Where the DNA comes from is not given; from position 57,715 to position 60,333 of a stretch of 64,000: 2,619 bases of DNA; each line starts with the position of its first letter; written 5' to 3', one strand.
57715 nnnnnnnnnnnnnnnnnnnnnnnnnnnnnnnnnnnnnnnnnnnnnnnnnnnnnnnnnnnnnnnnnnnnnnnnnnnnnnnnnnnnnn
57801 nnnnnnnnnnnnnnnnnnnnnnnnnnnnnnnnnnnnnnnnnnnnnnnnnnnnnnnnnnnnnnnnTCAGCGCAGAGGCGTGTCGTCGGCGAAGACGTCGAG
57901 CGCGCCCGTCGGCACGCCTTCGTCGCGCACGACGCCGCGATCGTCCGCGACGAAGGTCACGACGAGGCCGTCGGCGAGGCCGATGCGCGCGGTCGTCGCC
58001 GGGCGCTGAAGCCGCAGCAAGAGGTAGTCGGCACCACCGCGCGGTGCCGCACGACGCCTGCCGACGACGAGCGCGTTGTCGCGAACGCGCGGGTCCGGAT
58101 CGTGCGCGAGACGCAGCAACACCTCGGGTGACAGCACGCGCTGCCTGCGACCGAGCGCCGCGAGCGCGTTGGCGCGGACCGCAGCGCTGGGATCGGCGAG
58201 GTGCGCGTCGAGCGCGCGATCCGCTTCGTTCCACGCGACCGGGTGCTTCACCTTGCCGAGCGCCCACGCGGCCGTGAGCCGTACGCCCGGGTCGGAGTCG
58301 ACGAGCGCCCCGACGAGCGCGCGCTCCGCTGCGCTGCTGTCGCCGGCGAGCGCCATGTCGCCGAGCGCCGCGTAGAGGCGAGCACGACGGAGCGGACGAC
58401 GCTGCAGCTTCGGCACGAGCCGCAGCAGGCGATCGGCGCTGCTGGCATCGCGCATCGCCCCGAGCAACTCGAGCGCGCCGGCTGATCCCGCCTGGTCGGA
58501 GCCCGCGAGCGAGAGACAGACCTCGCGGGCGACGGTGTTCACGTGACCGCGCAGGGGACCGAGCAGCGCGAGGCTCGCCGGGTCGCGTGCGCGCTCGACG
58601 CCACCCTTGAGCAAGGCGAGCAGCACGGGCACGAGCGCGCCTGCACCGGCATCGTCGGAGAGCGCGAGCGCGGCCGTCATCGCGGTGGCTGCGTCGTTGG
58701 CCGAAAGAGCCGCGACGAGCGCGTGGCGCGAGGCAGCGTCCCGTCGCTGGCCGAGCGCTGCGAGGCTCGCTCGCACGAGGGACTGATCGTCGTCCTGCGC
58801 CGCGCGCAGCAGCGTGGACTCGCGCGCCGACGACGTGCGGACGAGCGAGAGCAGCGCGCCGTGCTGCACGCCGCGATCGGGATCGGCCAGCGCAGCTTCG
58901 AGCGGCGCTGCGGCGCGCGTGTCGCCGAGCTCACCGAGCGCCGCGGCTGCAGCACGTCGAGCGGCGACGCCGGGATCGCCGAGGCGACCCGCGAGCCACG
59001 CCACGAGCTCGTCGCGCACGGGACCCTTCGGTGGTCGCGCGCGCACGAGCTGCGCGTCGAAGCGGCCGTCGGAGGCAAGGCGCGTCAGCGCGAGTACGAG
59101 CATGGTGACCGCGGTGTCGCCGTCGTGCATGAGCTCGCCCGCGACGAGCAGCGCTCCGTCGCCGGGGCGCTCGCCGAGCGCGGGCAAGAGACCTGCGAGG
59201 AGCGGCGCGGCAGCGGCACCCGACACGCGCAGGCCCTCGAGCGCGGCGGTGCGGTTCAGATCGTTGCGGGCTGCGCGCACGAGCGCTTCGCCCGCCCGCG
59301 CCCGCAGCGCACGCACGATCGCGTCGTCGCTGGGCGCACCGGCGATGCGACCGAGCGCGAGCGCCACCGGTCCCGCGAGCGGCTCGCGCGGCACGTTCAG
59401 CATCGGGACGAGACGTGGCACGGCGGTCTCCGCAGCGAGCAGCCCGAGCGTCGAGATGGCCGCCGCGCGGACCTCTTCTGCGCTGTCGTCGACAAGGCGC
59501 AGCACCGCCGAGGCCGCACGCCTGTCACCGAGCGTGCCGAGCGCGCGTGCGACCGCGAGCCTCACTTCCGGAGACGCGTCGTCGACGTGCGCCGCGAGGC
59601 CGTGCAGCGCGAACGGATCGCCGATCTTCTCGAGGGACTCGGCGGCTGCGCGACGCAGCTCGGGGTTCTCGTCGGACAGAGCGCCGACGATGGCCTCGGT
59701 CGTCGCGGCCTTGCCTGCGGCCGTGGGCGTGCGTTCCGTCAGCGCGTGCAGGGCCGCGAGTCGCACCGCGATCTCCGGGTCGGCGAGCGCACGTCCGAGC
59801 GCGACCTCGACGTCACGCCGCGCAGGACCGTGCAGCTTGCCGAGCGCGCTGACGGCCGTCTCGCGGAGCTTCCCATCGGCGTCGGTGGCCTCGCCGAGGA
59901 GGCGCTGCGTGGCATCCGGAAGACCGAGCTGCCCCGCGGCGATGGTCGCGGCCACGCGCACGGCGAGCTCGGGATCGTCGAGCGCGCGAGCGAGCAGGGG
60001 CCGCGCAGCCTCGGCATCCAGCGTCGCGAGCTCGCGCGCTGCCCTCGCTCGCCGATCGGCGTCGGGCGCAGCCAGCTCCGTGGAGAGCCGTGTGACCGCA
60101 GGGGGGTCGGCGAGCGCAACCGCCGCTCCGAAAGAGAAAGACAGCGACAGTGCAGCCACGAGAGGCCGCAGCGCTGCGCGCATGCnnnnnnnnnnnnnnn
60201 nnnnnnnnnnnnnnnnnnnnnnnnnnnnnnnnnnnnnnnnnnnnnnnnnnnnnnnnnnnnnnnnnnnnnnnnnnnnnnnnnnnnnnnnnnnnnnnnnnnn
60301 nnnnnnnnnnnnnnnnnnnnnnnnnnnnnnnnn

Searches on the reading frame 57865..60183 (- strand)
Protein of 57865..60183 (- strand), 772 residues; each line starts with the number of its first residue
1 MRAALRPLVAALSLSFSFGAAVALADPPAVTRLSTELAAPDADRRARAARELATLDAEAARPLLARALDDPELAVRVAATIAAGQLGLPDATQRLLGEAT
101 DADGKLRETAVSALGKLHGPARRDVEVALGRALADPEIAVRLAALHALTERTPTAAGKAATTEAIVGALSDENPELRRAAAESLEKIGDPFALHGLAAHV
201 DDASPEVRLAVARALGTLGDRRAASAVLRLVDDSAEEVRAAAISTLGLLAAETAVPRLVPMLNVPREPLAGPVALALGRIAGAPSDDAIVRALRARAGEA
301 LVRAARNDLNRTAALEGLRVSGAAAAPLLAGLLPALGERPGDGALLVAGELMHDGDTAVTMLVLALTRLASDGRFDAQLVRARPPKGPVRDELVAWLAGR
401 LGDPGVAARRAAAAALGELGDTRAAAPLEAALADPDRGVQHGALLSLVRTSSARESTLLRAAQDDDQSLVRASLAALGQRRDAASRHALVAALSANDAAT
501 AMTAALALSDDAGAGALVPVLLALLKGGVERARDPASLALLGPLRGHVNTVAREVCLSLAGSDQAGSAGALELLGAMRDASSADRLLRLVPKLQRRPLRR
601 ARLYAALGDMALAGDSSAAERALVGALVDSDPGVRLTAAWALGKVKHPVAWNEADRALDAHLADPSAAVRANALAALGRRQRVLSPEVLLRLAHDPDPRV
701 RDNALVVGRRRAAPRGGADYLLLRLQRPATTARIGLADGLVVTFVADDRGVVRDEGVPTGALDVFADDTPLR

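Call 3: search_protein_families(library=pfam, proteins=[window:57865-60183:-], max_evalue=0.01)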
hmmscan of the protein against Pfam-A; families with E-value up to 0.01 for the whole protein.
window:57865-60183:- (772 aa): 8 families
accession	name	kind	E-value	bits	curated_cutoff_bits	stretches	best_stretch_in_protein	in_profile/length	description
PF13646.12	HEAT_2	-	8.5e-51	170.6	27.7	8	197-268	5-77/88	HEAT repeats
PF02985.28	HEAT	-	2.3e-29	99.1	23.5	0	164-187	4-27/31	HEAT repeat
PF12717.13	Cnd1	-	5.6e-12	46.4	26.4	1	622-678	25-83/162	non-SMC mitotic condensation complex subunit 1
PF20168.4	PDS5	-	1e-07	30.7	27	0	617-679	320-386/1053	Sister chromatid cohesion protein PDS5 protein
PF03130.22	HEAT_PBS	-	2.8e-07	30.8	20.9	1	409-434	2-27/27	PBS lyase HEAT-like repeat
PF21581.3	SCD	-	1.9e-05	25.3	27.5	0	129-150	35-56/75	Stromalin conservative domain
PF13513.12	HEAT_EZ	-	2.3e-05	25.2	27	0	619-644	29-54/55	HEAT-like repeat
PF01602.26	Adaptin_N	-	0.0016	17.5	37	0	100-187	89-178/524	Adaptin N terminal region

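Call 4: search_protein_families(library=ncbifam, proteins=[window:57865-60183:-], max_evalue=0.01)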
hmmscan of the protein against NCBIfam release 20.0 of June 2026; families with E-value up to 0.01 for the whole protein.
window:57865-60183:- (772 aa): 7 families
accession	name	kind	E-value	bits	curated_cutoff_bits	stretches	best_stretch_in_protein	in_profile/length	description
NF045915.1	PhycobilmeDegNblB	equivalog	2.9e-21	76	300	3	134-305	42-212/214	phycobilisome degradation protein NblB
NF058502.1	phyc_lyase_CpcE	equivalog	1.5e-13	50.9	330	1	208-264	59-115/260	C-phycocyanin alpha-cysteine-84 phycocyanobilin lyase subunit CpcE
NF010374.0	PRK13800.1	equivalog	4e-12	45.2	1196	2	129-186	627-679/898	fumarate reductase/succinate dehydrogenase flavoprotein subunit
NF058505.1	phyc_lyase_CpeY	equivalog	7.3e-07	28.1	600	1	408-472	355-416/419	C-phycoerythrin alpha-cysteine-82 phycoerythrobilin lyase CpeY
NF007244.0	PRK09687.1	equivalog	1.2e-06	28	275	0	201-249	139-187/285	putative lyase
NF045662.1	DVU0298_fam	equivalog_domain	7.7e-05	22.3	75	0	631-693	121-185/213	DVU0298 family protein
TIGR02270.1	TIGR02270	subfamily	7.7e-05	21.9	206.8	1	155-248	50-143/410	TIGR02270 family protein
